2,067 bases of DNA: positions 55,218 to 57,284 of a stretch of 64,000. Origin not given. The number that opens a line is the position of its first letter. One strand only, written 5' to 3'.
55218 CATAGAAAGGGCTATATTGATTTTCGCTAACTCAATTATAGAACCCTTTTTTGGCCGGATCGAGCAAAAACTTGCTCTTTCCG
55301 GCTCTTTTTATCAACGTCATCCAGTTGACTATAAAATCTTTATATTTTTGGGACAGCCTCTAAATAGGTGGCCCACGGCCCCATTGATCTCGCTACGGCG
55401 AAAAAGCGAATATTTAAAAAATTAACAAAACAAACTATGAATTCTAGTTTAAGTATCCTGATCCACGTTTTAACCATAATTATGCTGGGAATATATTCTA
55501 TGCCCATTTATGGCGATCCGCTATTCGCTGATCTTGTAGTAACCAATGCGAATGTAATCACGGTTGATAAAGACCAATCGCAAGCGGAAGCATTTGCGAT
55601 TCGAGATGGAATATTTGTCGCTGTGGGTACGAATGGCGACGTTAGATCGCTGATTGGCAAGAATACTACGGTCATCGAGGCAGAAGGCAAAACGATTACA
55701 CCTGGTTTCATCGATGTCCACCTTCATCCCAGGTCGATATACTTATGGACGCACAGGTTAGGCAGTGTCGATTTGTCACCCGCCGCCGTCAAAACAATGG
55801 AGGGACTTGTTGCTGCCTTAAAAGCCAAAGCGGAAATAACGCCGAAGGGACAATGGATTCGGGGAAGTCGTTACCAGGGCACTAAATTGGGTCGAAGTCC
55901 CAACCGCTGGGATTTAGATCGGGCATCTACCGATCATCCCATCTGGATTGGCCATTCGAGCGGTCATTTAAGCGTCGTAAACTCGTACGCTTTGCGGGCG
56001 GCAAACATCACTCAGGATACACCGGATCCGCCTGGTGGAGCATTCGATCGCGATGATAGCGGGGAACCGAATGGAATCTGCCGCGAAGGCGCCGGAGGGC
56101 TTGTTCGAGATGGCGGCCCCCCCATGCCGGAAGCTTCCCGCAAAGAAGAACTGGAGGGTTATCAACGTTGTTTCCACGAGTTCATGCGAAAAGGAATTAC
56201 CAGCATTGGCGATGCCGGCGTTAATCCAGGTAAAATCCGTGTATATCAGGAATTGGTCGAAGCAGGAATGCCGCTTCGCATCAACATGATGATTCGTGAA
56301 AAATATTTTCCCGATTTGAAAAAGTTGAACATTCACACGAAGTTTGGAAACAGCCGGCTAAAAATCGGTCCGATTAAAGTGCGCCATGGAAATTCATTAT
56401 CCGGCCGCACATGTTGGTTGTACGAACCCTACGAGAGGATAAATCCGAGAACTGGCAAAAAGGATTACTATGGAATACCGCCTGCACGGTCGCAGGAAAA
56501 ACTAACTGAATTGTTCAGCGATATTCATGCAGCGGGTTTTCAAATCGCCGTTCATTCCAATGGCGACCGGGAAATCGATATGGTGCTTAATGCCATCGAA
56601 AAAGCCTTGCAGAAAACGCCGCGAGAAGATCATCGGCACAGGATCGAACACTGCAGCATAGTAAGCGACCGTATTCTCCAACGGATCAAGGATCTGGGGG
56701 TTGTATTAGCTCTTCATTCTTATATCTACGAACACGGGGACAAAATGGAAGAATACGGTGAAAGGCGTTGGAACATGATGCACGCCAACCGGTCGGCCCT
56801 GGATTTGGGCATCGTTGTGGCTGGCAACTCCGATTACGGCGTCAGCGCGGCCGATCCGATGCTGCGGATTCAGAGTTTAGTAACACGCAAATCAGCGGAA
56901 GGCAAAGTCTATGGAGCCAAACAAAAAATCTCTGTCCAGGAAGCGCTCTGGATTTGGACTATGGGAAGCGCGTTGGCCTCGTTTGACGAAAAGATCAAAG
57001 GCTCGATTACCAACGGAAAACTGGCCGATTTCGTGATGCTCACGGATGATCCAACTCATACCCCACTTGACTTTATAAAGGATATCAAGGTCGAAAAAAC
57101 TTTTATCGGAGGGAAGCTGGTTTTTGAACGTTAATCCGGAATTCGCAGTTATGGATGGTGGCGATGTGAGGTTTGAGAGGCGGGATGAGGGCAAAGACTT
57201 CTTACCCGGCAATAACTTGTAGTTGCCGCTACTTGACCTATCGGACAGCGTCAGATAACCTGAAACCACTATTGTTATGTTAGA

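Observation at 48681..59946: Orphan PhnF-like / PhnM-like / class-III aminotransferase module with amidohydrolase and methyltransferase, peppered by IS-B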

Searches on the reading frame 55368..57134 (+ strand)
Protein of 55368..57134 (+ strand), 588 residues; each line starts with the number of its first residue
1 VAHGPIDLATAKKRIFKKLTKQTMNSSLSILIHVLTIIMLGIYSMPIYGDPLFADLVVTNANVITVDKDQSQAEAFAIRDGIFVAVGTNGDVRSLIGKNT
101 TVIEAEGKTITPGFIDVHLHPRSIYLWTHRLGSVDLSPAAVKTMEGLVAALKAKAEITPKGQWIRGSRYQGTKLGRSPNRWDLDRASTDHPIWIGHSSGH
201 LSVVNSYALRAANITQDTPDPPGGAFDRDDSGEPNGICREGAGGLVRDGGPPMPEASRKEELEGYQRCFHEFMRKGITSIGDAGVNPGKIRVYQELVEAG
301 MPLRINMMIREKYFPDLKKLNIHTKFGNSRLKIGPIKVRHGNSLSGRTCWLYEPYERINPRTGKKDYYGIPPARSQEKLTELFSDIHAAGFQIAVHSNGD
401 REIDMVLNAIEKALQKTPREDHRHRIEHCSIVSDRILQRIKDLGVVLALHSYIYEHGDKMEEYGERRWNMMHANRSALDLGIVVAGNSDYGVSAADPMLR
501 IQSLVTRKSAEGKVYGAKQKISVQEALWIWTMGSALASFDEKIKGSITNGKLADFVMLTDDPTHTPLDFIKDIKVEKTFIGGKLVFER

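Call 3: search_protein_families(library=ncbifam, proteins=[window:55368-57134:+])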
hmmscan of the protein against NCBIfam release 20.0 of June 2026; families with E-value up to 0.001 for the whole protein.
window:55368-57134:+ (588 aa): 29 families (the best 25 are shown)
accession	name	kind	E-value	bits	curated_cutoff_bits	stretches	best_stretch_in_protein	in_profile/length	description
NF006056.0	PRK08204.1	subfamily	2.7e-12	46.2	391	2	419-560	242-381/449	hypothetical protein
NF006679.0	PRK09228.1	subfamily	1.4e-09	37.3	351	1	73-120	31-78/433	guanine deaminase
TIGR01178.1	ade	equivalog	5.8e-09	35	472.5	1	55-126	1-64/552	adenine deaminase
NF051886.1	XaaProDiPepCaul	equivalog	1.1e-08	34.6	500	0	72-121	17-64/398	Xaa-Pro dipeptidase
TIGR01224.1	hutI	equivalog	1.1e-08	34.3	298.15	1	73-121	3-49/377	imidazolonepropionase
NF006560.0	PRK09061.1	subfamily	1.5e-08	33.4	340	1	36-124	10-90/517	amidohydrolase family protein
TIGR02967.1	guan_deamin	equivalog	2.7e-08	33.2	375.4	1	75-120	8-53/401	guanine deaminase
NF011990.0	PRK15446.2-6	subfamily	4.9e-08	32.1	233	1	56-119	3-64/390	alpha-D-ribose 1-methylphosphonate 5-triphosphate diphosphatase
NF009686.0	PRK13207.1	subfamily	6e-08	31.9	354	1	53-120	67-138/569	urease subunit alpha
NF006055.0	PRK08203.1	equivalog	2.2e-07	29.8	532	0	56-120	7-70/455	8-oxoguanine deaminase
TIGR01792.1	urease_alph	equivalog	1.5e-06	27.3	680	1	53-120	66-137/568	urease subunit alpha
NF005557.0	PRK07228.1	equivalog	1.8e-06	27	522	1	56-120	3-64/445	5'-deoxyadenosine deaminase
NF006689.0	PRK09237.1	equivalog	2.5e-06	26.3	371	1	55-120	4-65/383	amidohydrolase/deacetylase family metallohydrolase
NF006845.0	PRK09357.2-6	equivalog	4.8e-06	25.5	728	1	56-122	3-65/428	dihydroorotase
NF009060.0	PRK12394.1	equivalog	1.2e-05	24.3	442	1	54-120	3-64/381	metallo-dependent hydrolase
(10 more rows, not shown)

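Call 4: search_protein_families(library=pfam, proteins=[window:55368-57134:+])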
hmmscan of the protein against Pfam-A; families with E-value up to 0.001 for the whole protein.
window:55368-57134:+ (588 aa): 2 families
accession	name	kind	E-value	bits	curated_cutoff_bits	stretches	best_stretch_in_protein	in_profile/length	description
PF07969.17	Amidohydro_3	-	5.5e-93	313.4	29.7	1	102-586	2-472/472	Amidohydrolase family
PF01979.26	Amidohydro_1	-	1.8e-14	54.2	25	1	263-585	36-345/345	Amidohydrolase family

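Call 45: search_solved_structures(query=window:55368-57134:+, max_evalue=1e-10)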
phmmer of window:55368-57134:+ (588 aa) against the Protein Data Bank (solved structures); distinct sequences matched with E-value up to 1e-10: 2.
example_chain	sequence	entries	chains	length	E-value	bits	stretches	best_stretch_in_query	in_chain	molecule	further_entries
3icj_A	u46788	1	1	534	8.5e-29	103.8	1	101-564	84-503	uncharacterized metal-dependent hydrolase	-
3igh_X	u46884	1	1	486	2e-26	96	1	74-563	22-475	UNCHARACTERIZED METAL-DEPENDENT HYDROLASE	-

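Call 56: find_homologous_proteins(query=window:55437-57134:+, max_evalue=1e-30)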
Query window:55437-57134:+ (565 aa): 3790 proteins with E <= 1e-30 among 8000 candidates; the best 120 are listed.
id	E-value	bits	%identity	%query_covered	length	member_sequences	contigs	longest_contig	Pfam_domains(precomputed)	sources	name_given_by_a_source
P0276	0.0e+0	1289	99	100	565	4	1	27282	PF07969.18,PF01979.27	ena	-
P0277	8.4e-281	951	71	99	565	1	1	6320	PF07969.18,PF01979.27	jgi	jgi:predicted amidohydrolase YtcJ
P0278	5.4e-258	875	73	90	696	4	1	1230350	PF07969.18,PF00202.28,PF01979.27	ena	-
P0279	1.5e-246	838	66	96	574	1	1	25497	PF07969.18,PF01979.27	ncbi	ncbi:amidohydrolase [Candidatus Poribacteria bacterium]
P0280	1.2e-244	831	65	99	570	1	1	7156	PF07969.18,PF01979.27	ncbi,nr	ncbi:amidohydrolase [Acidobacteria bacterium AH-259-A15]|nr:amidohydrolase [Acidobacteria bacterium 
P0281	2.4e-243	827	65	99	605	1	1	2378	PF07969.18,PF01979.27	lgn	-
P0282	4.7e-241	819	67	95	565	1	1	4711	PF07969.18,PF01979.27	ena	-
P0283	4.8e-241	819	65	96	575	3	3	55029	PF07969.18,PF01979.27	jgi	jgi:hypothetical protein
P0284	6.3e-241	819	64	98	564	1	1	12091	PF07969.18,PF01979.27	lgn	-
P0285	1.7e-240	818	64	99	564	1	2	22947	PF07969.18,PF01979.27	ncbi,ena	-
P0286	2.9e-240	817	65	99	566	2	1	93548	PF07969.18,PF01979.27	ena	-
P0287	4.3e-240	816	64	98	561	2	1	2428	PF07969.18,PF01979.27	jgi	-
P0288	2.7e-239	814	63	98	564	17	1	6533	PF07969.18,PF01979.27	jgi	-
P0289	2.8e-239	814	65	95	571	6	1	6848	PF07969.18,PF01979.27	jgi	jgi:predicted amidohydrolase YtcJ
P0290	3.1e-239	813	63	99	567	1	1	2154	PF07969.18,PF01979.27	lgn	-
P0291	7.3e-239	812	64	98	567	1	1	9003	PF07969.18,PF01979.27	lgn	-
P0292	1.2e-238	812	64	99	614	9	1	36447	PF07969.18,PF01979.27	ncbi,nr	ncbi:MAG: amidohydrolase [Planctomycetes bacterium]|nr:amidohydrolase [Planctomycetota bacterium]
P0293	4.7e-238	810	65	95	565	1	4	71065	PF07969.18,PF01979.27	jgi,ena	-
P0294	8.0e-238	809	65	98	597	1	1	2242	PF07969.18,PF01979.27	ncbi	-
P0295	1.2e-237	808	66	95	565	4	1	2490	PF07969.18,PF01979.27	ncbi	-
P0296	2.3e-237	807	63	98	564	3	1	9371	PF07969.18,PF01979.27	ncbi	-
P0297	3.3e-237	807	61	99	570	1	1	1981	PF07969.18,PF01979.27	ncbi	-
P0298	4.3e-237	806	63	99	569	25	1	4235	PF07969.18,PF01979.27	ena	-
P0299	8.1e-237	805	66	95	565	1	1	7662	PF07969.18,PF01979.27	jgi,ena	-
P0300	1.0e-236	805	64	99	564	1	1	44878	PF07969.18,PF01979.27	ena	-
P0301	1.1e-236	805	64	97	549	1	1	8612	PF07969.18,PF01979.27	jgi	jgi:predicted amidohydrolase YtcJ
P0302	1.2e-236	805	64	98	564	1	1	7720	PF07969.18,PF01979.27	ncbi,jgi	ncbi:MAG: amidohydrolase [Planctomycetota bacterium]|jgi:predicted amidohydrolase YtcJ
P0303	2.4e-236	804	63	98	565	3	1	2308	PF07969.18,PF01979.27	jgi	jgi:predicted amidohydrolase YtcJ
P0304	3.8e-236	803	64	99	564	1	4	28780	PF07969.18,PF01979.27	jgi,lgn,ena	-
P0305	7.0e-236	802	62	99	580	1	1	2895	PF07969.18,PF01979.27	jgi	jgi:predicted amidohydrolase YtcJ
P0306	1.4e-235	801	66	95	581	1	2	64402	PF07969.18,PF01979.27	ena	-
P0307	4.3e-235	800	64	95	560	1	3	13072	PF07969.18,PF01979.27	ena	-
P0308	7.3e-235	799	64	98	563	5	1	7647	PF07969.18,PF01979.27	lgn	-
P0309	7.4e-235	799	63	99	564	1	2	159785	PF07969.18,PF01979.27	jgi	jgi:predicted amidohydrolase YtcJ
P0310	9.9e-235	799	64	99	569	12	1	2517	PF07969.18,PF01979.27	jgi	jgi:predicted amidohydrolase YtcJ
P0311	1.4e-234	798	62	100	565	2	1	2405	PF07969.18,PF01979.27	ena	-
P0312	1.5e-234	798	63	100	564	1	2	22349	PF07969.18,PF01979.27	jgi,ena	-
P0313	2.6e-234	797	65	98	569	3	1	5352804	PF07969.18,PF01979.27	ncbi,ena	-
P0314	4.0e-234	797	63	100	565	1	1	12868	PF07969.18,PF01979.27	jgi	-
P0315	1.1e-233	795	63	98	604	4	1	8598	PF07969.18,PF01979.27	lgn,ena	-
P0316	1.2e-233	795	65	95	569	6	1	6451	PF07969.18,PF01979.27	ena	-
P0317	3.8e-233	793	63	99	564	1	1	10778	PF07969.18,PF01979.27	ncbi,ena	-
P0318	6.5e-233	793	65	95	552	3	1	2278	PF07969.18,PF01979.27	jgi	jgi:hypothetical protein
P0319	6.5e-233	793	64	98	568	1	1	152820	PF07969.18,PF01979.27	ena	-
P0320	8.2e-233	792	63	98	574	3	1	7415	PF07969.18,PF01979.27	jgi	jgi:predicted amidohydrolase YtcJ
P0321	9.7e-233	792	65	95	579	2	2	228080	PF07969.18,PF01979.27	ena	-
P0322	1.0e-232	792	65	95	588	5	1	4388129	PF07969.18,PF01979.27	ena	-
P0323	2.4e-232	791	65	95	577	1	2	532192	PF07969.18,PF01979.27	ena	-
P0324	4.8e-232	790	65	95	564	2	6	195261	PF07969.18,PF01979.27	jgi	-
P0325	4.9e-232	790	63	98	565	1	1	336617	PF07969.18,PF01979.27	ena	-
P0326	5.7e-232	789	65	95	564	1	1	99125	PF07969.18,PF01979.27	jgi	jgi:predicted amidohydrolase YtcJ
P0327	5.8e-232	789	65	95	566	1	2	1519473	PF07969.18,PF01979.27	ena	-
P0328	1.0e-231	789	62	100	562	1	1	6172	PF07969.18,PF01979.27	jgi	-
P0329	2.7e-231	787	64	95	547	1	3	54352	PF07969.18,PF01979.27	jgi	jgi:predicted amidohydrolase YtcJ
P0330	1.2e-230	785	65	95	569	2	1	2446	PF07969.18,PF01979.27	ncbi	-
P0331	3.1e-230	784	62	98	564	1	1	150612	PF07969.18,PF01979.27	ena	-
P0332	1.2e-229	782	62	98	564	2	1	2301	PF07969.18,PF01979.27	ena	-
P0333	3.1e-229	780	64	94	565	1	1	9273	PF07969.18,PF01979.27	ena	-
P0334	6.6e-229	779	62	99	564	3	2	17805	PF07969.18,PF01979.27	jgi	-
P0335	1.6e-228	778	65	95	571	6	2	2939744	PF07969.18,PF01979.27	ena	-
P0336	2.9e-228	777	64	95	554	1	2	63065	PF07969.18,PF01979.27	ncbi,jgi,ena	-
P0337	9.7e-228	775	65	95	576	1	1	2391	PF07969.18,PF01979.27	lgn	-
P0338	4.3e-226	770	63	95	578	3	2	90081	PF07969.18,PF01979.27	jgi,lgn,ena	-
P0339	1.7e-225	768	64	95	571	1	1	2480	PF07969.18,PF01979.27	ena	-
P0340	1.7e-225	768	64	96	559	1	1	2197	PF07969.18,PF01979.27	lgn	-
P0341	3.6e-225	767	61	95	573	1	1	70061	PF07969.18,PF01979.27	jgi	-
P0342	4.1e-225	767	64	95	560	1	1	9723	PF07969.18,PF01979.27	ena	-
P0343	5.3e-225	766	63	95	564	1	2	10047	PF07969.18,PF01979.27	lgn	-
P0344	5.3e-225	766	62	96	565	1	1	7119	PF07969.18,PF01979.27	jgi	-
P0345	1.2e-224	765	64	95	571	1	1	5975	PF07969.18,PF01979.27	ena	-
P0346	2.1e-224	765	60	98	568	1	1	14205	PF07969.18,PF01979.27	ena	-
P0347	2.6e-224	764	63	95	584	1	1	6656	PF07969.18,PF01979.27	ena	-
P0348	5.9e-224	763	63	95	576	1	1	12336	PF07969.18,PF01979.27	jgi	jgi:hypothetical protein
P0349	1.2e-222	759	62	97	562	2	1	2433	PF07969.18,PF01979.27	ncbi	-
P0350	1.5e-221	755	59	99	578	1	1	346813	PF07969.18,PF01979.27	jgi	jgi:predicted amidohydrolase YtcJ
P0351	1.7e-221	755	62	95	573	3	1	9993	PF07969.18,PF01979.27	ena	-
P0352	1.9e-221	755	60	100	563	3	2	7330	PF07969.18,PF01979.27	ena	-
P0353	5.1e-221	753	60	99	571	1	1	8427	PF07969.18,PF01979.27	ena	-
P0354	8.3e-221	753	63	95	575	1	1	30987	PF07969.18,PF01979.27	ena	-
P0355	8.6e-221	753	60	100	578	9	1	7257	PF07969.18,PF01979.27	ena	-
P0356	2.1e-220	751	61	95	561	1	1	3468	PF07969.18,PF01979.27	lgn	-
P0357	1.9e-219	748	61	95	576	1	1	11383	PF07969.18,PF01979.27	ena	-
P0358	1.9e-219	748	61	95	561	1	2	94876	PF07969.18,PF01979.27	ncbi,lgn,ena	-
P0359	6.6e-219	746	61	95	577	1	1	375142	PF07969.18,PF22039.2,PF01979.27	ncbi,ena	-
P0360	6.5e-218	743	59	99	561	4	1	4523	PF07969.18,PF01979.27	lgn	-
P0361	7.5e-218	743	62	95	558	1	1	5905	PF07969.18,PF01979.27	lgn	-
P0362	1.2e-217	742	61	95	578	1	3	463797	PF07969.18,PF01979.27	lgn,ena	-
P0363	1.6e-217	742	61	94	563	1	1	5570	PF07969.18,PF01979.27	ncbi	-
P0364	3.1e-217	741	66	88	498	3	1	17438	PF07969.18,PF01979.27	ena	-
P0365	3.5e-217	741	60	97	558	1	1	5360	PF07969.18,PF01979.27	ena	-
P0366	1.4e-216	739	60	95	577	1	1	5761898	PF07969.18,PF01979.27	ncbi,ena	-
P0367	5.3e-216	737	62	94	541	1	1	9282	PF07969.18,PF01979.27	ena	-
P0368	6.6e-216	736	61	95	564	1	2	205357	PF07969.18,PF01979.27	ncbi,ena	-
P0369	1.1e-215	736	59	98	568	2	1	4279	PF07969.18,PF01979.27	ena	-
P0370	1.9e-215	735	62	95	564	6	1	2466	PF07969.18,PF01979.27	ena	-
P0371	4.3e-215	734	60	95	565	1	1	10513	PF07969.18,PF01979.27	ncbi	-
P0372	8.5e-215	733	60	95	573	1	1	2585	PF07969.18,PF01979.27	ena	-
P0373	2.3e-214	731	61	94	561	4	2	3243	PF07969.18,PF01979.27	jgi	jgi:predicted amidohydrolase YtcJ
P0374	4.3e-214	730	58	99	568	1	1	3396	PF07969.18,PF01979.27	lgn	-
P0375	2.7e-213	728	59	96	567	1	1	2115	PF07969.18,PF01979.27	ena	-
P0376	2.9e-213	728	60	95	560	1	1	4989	PF07969.18,PF01979.27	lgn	-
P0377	6.0e-213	727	60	94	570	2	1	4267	PF07969.18,PF01979.27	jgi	-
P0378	6.1e-213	727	58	95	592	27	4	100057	PF07969.18,PF01979.27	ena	-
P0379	2.0e-212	725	56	99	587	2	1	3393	PF07969.18,PF01979.27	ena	-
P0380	2.8e-212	724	60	98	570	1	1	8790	PF07969.18,PF01979.27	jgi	jgi:predicted amidohydrolase YtcJ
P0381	3.5e-212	724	59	96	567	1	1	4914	PF07969.18,PF01979.27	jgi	-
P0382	7.3e-212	723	59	95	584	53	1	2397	PF07969.18,PF01979.27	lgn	-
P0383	7.3e-212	723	60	95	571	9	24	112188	PF07969.18,PF01979.27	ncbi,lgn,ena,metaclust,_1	metaclust:\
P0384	8.7e-212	723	59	96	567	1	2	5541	PF07969.18,PF01979.27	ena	-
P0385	1.7e-211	722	61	95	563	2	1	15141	PF07969.18,PF01979.27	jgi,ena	-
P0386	8.0e-211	720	59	95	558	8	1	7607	PF07969.18,PF01979.27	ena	-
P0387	1.5e-210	719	59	95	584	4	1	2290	PF07969.18,PF01979.27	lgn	-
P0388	1.7e-210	719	61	94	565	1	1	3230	PF07969.18,PF01979.27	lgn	-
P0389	1.7e-210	719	59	98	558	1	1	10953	PF07969.18,PF01979.27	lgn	-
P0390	2.0e-210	718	57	95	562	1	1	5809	PF07969.18,PF01979.27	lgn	-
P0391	2.6e-210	718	58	99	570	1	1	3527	PF07969.18,PF22039.2,PF01979.27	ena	-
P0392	3.0e-210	718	60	95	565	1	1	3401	PF07969.18,PF01979.27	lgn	-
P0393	3.8e-210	717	59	95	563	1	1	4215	PF07969.18,PF01979.27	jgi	-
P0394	6.5e-210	717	58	99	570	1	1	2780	PF07969.18,PF01979.27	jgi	jgi:predicted amidohydrolase YtcJ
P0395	8.4e-210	716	59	97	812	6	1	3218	PF07969.18,PF09992.15,PF01979.27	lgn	-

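Call 57: find_encoding_contigs(protein=P0278, flank=10000, max_places=2)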
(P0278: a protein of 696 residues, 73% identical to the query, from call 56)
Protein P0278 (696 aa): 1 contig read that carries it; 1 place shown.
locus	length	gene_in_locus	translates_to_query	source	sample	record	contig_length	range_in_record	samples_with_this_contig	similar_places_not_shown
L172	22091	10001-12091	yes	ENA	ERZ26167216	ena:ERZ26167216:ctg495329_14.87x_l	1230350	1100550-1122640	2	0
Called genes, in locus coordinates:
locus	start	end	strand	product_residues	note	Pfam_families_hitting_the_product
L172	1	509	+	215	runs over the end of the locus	PF00215:OMPdecase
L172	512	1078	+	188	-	PF01380:SIS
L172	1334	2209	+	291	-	PF13495:Phage_int_SAM_4, PF00589:Phage_integrase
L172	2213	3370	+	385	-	PF14319:Zn_Tnp_IS91, PF04986:Y2_Tnp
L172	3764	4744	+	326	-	-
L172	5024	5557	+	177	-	-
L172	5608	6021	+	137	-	PF00293:NUDIX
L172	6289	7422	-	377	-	PF14319:Zn_Tnp_IS91, PF04986:Y2_Tnp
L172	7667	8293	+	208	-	-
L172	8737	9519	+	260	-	PF00106:adh_short, PF08659:KR (weak), PF13561:adh_short_C2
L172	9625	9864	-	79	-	-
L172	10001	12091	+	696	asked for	PF00202:Aminotran_3, PF07969:Amidohydro_3, PF01979:Amidohydro_1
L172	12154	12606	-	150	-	-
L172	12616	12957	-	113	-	-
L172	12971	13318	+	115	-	PF25583:WCX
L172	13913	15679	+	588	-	PF14312:FG-GAP_2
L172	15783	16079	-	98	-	-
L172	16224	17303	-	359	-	PF01408:GFO_IDH_MocA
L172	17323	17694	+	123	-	PF13280:WYL (weak)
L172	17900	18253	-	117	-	PF05635:23S_rRNA_IVP, PF22296:bAvd (weak)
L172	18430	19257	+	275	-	PF00106:adh_short, PF08659:KR, PF13561:adh_short_C2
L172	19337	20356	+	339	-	PF16884:ADH_N_2, PF00107:ADH_zinc_N, PF13602:ADH_zinc_N_2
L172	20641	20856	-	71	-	-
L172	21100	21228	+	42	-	-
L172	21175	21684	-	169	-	-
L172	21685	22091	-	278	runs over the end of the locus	PF12831:FAD_oxidored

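Call 58: find_encoding_contigs(protein=P0279, flank=10000, max_places=2)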
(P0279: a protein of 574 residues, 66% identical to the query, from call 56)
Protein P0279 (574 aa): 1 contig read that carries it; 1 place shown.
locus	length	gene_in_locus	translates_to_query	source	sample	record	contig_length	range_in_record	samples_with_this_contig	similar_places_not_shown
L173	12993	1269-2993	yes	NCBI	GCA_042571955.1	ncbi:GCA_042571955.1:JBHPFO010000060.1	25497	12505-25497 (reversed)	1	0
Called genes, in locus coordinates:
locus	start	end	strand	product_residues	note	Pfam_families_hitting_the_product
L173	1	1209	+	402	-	PF02901:PFL-like, PF01228:Gly_radical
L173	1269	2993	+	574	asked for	PF07969:Amidohydro_3, PF01979:Amidohydro_1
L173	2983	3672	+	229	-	PF00702:Hydrolase, PF13419:HAD_2, PF13242:Hydrolase_like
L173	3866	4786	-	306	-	-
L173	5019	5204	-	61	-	-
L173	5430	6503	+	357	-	PF14516:AAA_35 (faint), PF20703:nSTAND1 (weak), PF13191:AAA_16 (weak), PF13401:AAA_22 (weak), PF20702:nSTAND2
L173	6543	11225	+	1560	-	PF13385:Laminin_G_3, PF13620:CarboxypepD_reg, PF13715:CarbopepD_reg_2 (faint), PF17210:SdrD_B (faint), PF24684:Vgb_lyase (faint), PF07494:Reg_prop (weak), PF07495:Y_Y_Y (weak), PF13401:AAA_22 (weak)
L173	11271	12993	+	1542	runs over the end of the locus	PF13385:Laminin_G_3, PF13620:CarboxypepD_reg, PF17210:SdrD_B (weak), PF07494:Reg_prop (faint), PF07495:Y_Y_Y (weak), PF13401:AAA_22 (weak)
